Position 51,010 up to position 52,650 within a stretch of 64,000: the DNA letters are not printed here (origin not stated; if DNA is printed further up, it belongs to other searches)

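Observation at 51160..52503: Stand-alone TIR-like (CAP12/Pycsar-effector-type) protein fused to an unknown helical domain: candidate single-gene anti-phage or abortive-infection module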

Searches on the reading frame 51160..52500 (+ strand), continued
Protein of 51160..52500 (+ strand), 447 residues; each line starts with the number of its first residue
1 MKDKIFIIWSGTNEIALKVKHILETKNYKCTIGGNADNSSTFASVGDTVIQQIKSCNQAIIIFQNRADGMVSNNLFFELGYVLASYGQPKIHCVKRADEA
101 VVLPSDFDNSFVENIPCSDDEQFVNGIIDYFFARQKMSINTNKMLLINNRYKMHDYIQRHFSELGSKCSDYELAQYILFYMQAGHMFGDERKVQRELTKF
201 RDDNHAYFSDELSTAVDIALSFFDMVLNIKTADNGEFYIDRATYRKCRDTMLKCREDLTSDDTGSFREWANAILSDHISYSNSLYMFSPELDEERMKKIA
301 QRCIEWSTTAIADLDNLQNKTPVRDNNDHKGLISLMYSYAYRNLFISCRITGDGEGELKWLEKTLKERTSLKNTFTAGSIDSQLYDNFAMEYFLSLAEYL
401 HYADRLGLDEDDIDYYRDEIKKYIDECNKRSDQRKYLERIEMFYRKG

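Call 63: search_protein_families(library=pfam, proteins=[L052:9058-9891:-, L045:8702-9430:-, L044:8995-9723:+, L043:9492-9914:+, L046:9364-9717:+, L019:11802-13109:-, L054:8384-9403:+, L042:7105-8622:+, L008:9370-10455:+, L008:10591-11484:+], max_evalue=0.01)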
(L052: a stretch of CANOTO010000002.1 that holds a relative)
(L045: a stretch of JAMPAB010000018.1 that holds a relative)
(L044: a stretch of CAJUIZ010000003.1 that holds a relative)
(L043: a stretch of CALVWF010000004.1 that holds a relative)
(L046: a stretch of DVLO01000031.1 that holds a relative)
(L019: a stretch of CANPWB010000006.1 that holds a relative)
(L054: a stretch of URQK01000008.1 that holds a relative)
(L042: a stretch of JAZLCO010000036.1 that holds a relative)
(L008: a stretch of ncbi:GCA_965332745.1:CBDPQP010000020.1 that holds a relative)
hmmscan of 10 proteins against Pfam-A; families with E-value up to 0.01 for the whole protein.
L052:9058-9891:- (277 aa): 1 family
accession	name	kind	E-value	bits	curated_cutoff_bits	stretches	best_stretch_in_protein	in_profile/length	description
PF01182.26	Glucosamine_iso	-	2.7e-22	80.2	27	1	46-260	8-218/225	Glucosamine-6-phosphate isomerases/6-phosphogluconolactonase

L045:8702-9430:- (242 aa): 2 families
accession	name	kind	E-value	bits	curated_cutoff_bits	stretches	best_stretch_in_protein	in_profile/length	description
PF01182.26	Glucosamine_iso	-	7.5e-23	82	27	1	11-225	9-219/225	Glucosamine-6-phosphate isomerases/6-phosphogluconolactonase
PF04198.19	Sugar-bind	-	0.0071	16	27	0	165-211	188-239/257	Putative sugar-binding domain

L044:8995-9723:+ (242 aa): 0 families

L043:9492-9914:+ (140 aa): 0 families

L046:9364-9717:+ (117 aa): 11 families
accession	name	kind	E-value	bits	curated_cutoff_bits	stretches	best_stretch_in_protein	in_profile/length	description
PF00085.26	Thioredoxin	-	1.7e-32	111.9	23.5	1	17-114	2-100/103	Thioredoxin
PF14595.12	Thioredoxin_9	-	3.5e-09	37.1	25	1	26-107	35-118/129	Thioredoxin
PF13098.12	Thioredoxin_2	-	1.2e-08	35.7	27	1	32-115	4-104/104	Thioredoxin-like domain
PF13905.12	Thioredoxin_8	-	1.7e-07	31.9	27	1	34-76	2-47/94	Thioredoxin-like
PF08534.16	Redoxin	-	1.7e-06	28.3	26.6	1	26-73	22-71/148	Redoxin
PF13192.12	Thioredoxin_3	-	3.7e-06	27.3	24.8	1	43-115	8-75/76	Thioredoxin domain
PF13728.12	TraF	-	2.7e-05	24.6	23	1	32-96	128-202/224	F plasmid transfer operon protein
PF00578.27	AhpC-TSA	-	7.8e-05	23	26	1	26-107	19-102/124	AhpC/TSA family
PF04756.19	OST3_OST6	-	0.0017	18.2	27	1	15-95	11-104/294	OST3 / OST6 family, transporter family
PF13899.12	Thioredoxin_7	-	0.0036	17.8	27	1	31-56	15-40/83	Thioredoxin-like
PF07449.17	HyaE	-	0.0047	17.4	22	1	69-106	67-103/108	Hydrogenase-1 expression protein HyaE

L019:11802-13109:- (435 aa): 2 families
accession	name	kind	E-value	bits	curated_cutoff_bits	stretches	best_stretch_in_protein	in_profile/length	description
PF00668.25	Condensation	-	0.001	18.3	30.6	1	33-259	33-270/456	Condensation domain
PF16911.10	PapA_C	-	0.0023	17.8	30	1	218-290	9-82/203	Phthiocerol/phthiodiolone dimycocerosyl transferase C-terminus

L054:8384-9403:+ (339 aa): 0 families

L042:7105-8622:+ (505 aa): 16 families
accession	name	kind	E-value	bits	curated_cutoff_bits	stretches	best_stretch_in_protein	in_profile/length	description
PF08238.18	Sel1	-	1e-45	152.9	30.7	4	40-74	2-36/36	Sel1 repeat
PF00004.35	AAA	-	6.3e-20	72.4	21.2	1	276-406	2-130/131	ATPase family associated with various cellular activities (AAA)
PF17866.7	AAA_lid_6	-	4.4e-11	43.1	24.3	1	431-495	2-60/60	AAA lid domain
PF13401.12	AAA_22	-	6.3e-06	27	27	0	271-296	4-29/130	AAA domain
PF05496.18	RuvB_N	-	7.9e-06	26.2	27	1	235-376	6-117/159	Holliday junction DNA helicase RuvB P-loop domain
PF20720.3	nSTAND3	-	2.9e-05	24.3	27.2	1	264-298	9-43/155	Novel STAND NTPase 3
PF01078.27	Mg_chelatase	-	5.9e-05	23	20.3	1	258-310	7-57/207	Magnesium chelatase, subunit ChlI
PF23310.1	TPR_27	-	8.9e-05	22.6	27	0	16-71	38-93/110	Plant tetratrico peptide repeats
PF13604.12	AAA_30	-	0.00085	19.5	27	1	257-300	4-46/191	AAA domain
PF13521.12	AAA_28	-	0.0022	18.6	27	1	275-296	2-23/164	AAA domain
PF00158.32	Sigma54_activat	-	0.0036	17.4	20.2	0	258-346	8-104/168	Sigma-54 interaction domain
PF07728.20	AAA_5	-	0.0056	17.1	22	0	275-344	2-75/139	AAA domain (dynein-related subfamily)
PF13191.12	AAA_16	-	0.0066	17.4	32.6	0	269-310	20-63/167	AAA ATPase domain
PF13207.12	AAA_17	-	0.0071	17.1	27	1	278-330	1-56/136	AAA domain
PF13245.12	AAA_19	-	0.0081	16.8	25.1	0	267-302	6-41/134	AAA domain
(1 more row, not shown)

L008:9370-10455:+ (361 aa): 2 families
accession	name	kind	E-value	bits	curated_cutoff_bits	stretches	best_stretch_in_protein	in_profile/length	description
PF04473.18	DUF553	-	0.00027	20.8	20.5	1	163-233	45-114/140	Transglutaminase-like domain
PF01841.26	Transglut_core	-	0.00058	20.5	23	1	143-231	20-107/108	Transglutaminase-like superfamily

L008:10591-11484:+ (297 aa): 2 families
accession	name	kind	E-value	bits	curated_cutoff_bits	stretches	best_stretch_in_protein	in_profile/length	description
PF02493.26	MORN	-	1.8e-55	181.9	22.5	8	103-124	1-22/23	MORN repeat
PF18104.7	Tudor_2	-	2.9e-05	24.2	31.4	0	119-129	7-17/35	Jumonji domain-containing protein 2A Tudor domain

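Call 66: search_protein_families(library=pfam, alignment_id=A4, max_evalue=0.00001)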
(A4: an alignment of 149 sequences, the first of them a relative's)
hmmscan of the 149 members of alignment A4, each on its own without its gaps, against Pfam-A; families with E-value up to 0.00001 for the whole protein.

A. member 1, L005:9389-10327:- (313 aa): 1 family
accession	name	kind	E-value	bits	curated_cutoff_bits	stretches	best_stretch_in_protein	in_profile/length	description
PF01008.23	IF-2B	-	2.4e-71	240.7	22.4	1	16-297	2-279/280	Initiation factor 2 subunit family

B. families by the number of members that match (of 149 scanned): 140 families (the first 25 are shown)
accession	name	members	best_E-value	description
PF13676.11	TIR_2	4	2.2e-19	TIR domain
PF01554.23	MatE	3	7e-63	MatE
PF02588.21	YitT_membrane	3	2.1e-54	Uncharacterised 5xTM membrane BCR, YitT family COG1284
PF00005.33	ABC_tran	3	3.2e-35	ABC transporter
PF01408.29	GFO_IDH_MocA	3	2.5e-28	Oxidoreductase family, NAD-binding Rossmann fold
PF10035.14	DUF2179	3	1.4e-22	Uncharacterized protein conserved in bacteria (DUF2179)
PF00149.33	Metallophos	3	1.1e-14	Calcineurin-like phosphoesterase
PF00118.29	Cpn60_TCP1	2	7.6e-79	TCP-1/cpn60 chaperonin family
PF03572.23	Peptidase_S41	2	2e-33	Peptidase family S41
PF22725.1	GFO_IDH_MocA_C3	2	7.2e-27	GFO/IDH/MocA C-terminal domain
PF02894.22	GFO_IDH_MocA_C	2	3.4e-26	Oxidoreductase family, C-terminal alpha/beta domain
PF12833.13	HTH_18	2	8.7e-20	Helix-turn-helix domain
PF00165.29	HTH_AraC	2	2e-16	Bacterial regulatory helix-turn-helix proteins, AraC family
PF01381.28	HTH_3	2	3.1e-16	Helix-turn-helix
PF13443.12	HTH_26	2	4.5e-16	Cro/C1-type HTH DNA-binding domain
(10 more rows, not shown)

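Call 67: search_protein_families(library=padloc, alignment_id=A4, max_evalue=1e-8)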
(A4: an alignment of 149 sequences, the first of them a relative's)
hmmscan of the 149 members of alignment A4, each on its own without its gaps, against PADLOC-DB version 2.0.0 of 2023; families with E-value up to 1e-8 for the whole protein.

A. member 1, L005:9389-10327:- (313 aa): 0 families

B. families by the number of members that match (of 149 scanned): 28 families (the first 25 are shown)
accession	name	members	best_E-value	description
PDLC04135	mad3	3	8.5e-30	mads_3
PDLC02980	AriA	2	6.2e-12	-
PDLC04140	mad8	2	1.2e-11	mads_8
PDLC04787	PDC-S01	1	1.1e-144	-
PDLC01457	WYL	1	3.7e-45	"CAS-I,CAS-II,CAS-III,CAS-IV,CAS-V,CAS-VI; associated_signaling"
PDLC04789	PDC-S01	1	1.1e-31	-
PDLC04569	PDC-M30B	1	2.9e-29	-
PDLC04639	PDC-M41B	1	9e-29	-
PDLC01652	WYL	1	2.4e-25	"CAS-I,CAS-II,CAS-III,CAS-IV,CAS-V,CAS-VI; associated_signaling"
PDLC04791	PDC-S01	1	9.4e-24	-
PDLC03825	spbK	1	3.1e-16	-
PDLC02903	pVip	1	3e-14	Viperins not associated with kinases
PDLC01990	CARF_m8--CARF_Beta-galactosidase_LolE_TM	1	5.9e-14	-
PDLC04134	mad2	1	5.4e-13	mads_2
PDLC04790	PDC-S01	1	1.6e-12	-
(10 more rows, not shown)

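Call 75: find_related_loci(query=A1, collection=viral_contigs, flank=10000)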
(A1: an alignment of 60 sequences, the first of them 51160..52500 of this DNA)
Query A1 (447 aa) in viral_contigs; peptide patterns used: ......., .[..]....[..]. (x = any residue, [..] = any of these).
59 stretches matched a pattern, but none encodes a relative of the query by tblastn (E <= 1e-3).

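Call 79: fold_search(model_id=the predicted structure, library=viral)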
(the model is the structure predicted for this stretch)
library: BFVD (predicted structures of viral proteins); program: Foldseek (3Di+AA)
matches with E <= 10: 408; with E <= 0.001: 1
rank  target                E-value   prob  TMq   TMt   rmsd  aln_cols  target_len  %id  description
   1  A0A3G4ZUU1            3.3e-04  0.96  0.16  0.12  24.4       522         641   10  Uncharacterized protein [Edafosvirus sp.]
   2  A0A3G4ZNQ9            1.2e-03  1.00  0.23  0.42  14.8       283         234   15  CD-NTase-associated protein 12/Pycsar effector protein TIR domain-containing protein [Terrestrivirus sp.]
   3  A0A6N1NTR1            4.2e-03  0.80  0.16  0.12  23.7       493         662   10  Uncharacterized protein [Tupanvirus soda lake]
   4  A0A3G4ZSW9            8.6e-03  0.66  0.16  0.13  24.6       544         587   10  Uncharacterized protein [Edafosvirus sp.]
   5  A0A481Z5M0            1.8e-02  0.91  0.22  0.22  16.1       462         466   11  Glycosyl transferase family 2 [Pithovirus LCPAC202]
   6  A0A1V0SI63            1.8e-02  0.23  0.14  0.10  23.7       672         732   10  Uncharacterized protein [Klosneuvirus KNV1]
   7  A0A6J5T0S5            2.4e-02  0.92  0.25  0.16  17.6       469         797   12  Glycosyltransferase, DXD sugar-binding motif [uncultured Caudovirales phage]
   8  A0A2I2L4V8            2.9e-02  0.94  0.24  0.22  13.5       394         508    9  Tetratricopeptide repeat protein [Orpheovirus IHUMI-LCC2]
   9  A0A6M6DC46            3.1e-02  0.41  0.17  0.14  37.1       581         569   10  (no name in the UniProt tables at hand)
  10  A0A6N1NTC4            4.3e-02  0.25  0.14  0.11  25.0       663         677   10  Dynamin family GTPase [Tupanvirus soda lake]
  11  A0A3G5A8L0            5.6e-02  0.28  0.16  0.11  29.6       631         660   10  Dynamin family GTPase [Hyperionvirus sp.]
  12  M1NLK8                6.3e-02  0.98  0.33  0.40  11.4       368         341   10  Repeat protein [Moumouvirus goulette]
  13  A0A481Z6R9            6.3e-02  0.25  0.14  0.16  21.9       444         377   10  Uncharacterized protein [Pithovirus LCPAC202]
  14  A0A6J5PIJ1            1.0e-01  0.33  0.18  0.19  21.7       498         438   12  SGNH_hydrolase domain containing protein [uncultured Caudovirales phage]
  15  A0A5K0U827            1.1e-01  0.95  0.25  0.31  17.6       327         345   13  Gamma-soluble NSF attachment protein (Fragment) [Yasminevirus sp. GU-2018]
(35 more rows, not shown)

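Call 82: search_protein_families(library=padloc, proteins=[L021:141-2336:+, L021:2340-3626:+, L053:7669-9879:+, L053:11380-14076:+, L051:8303-9883:+, L064:7380-8432:+, L064:8429-9163:+, L042:9227-9934:-, L005:10328-11059:-, L021:5824-7200:-], max_evalue=0.001)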
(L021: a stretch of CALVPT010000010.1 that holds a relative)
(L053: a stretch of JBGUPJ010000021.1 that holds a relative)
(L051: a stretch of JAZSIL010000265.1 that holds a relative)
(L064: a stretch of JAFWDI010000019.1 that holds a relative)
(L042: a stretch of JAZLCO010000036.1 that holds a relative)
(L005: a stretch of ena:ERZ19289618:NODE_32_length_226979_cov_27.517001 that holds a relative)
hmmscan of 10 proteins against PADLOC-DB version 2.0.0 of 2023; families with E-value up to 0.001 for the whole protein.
L021:141-2336:+ (731 aa): 0 families

L021:2340-3626:+ (428 aa): 5 families
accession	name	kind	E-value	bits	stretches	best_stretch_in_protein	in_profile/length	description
PDLC02012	SAVED5--SAVED_TIR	-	3.6e-09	34.2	1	5-73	15-83/404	-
PDLC02421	Aga_TIR-PNTD1-PNTD2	-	3.6e-08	30.9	1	2-85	2-87/430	Class I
PDLC02403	Aga_TIR-PNTD1-PNTD2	-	2.8e-07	27.9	1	16-125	16-129/443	Class I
PDLC05062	PDC-S66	-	2.9e-05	21.7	1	4-57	149-203/282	-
PDLC02416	Aga_REase-TIR-PNTD1-PNTD2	-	3.8e-05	20.6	1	11-92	163-244/572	Class I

L053:7669-9879:+ (736 aa): 0 families

L053:11380-14076:+ (898 aa): 2 families
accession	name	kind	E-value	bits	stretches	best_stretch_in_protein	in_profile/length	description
PDLC02919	HEAT-ARM_XIII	-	1e-17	60.9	2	687-788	102-200/1972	-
PDLC02012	SAVED5--SAVED_TIR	-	3.5e-06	24.4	1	52-96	41-87/404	-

L051:8303-9883:+ (526 aa): 4 families
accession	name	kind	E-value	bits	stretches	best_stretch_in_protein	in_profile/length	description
PDLC02012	SAVED5--SAVED_TIR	-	2.1e-07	28.4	1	7-70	17-80/404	-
PDLC00434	ThsB1|ThsB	-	4.8e-06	23.9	1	7-96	142-227/396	TIR-like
PDLC02403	Aga_TIR-PNTD1-PNTD2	-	0.00047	17.3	0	26-121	25-116/443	Class I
PDLC02421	Aga_TIR-PNTD1-PNTD2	-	0.00052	17.2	1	26-88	26-91/430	Class I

L064:7380-8432:+ (350 aa): 0 families

L064:8429-9163:+ (244 aa): 0 families

L042:9227-9934:- (235 aa): 0 families

L005:10328-11059:- (243 aa): 3 families
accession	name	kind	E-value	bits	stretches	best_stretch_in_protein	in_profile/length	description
PDLC03825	spbK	-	2.3e-16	58.1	1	57-202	115-262/308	-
PDLC00425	ThsB1|ThsB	-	0.00023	18.4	1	131-195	295-359/389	TIR-like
PDLC00426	ThsB1|ThsB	-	0.00039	17.8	1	91-178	240-328/352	TIR-like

L021:5824-7200:- (459 aa): 0 families
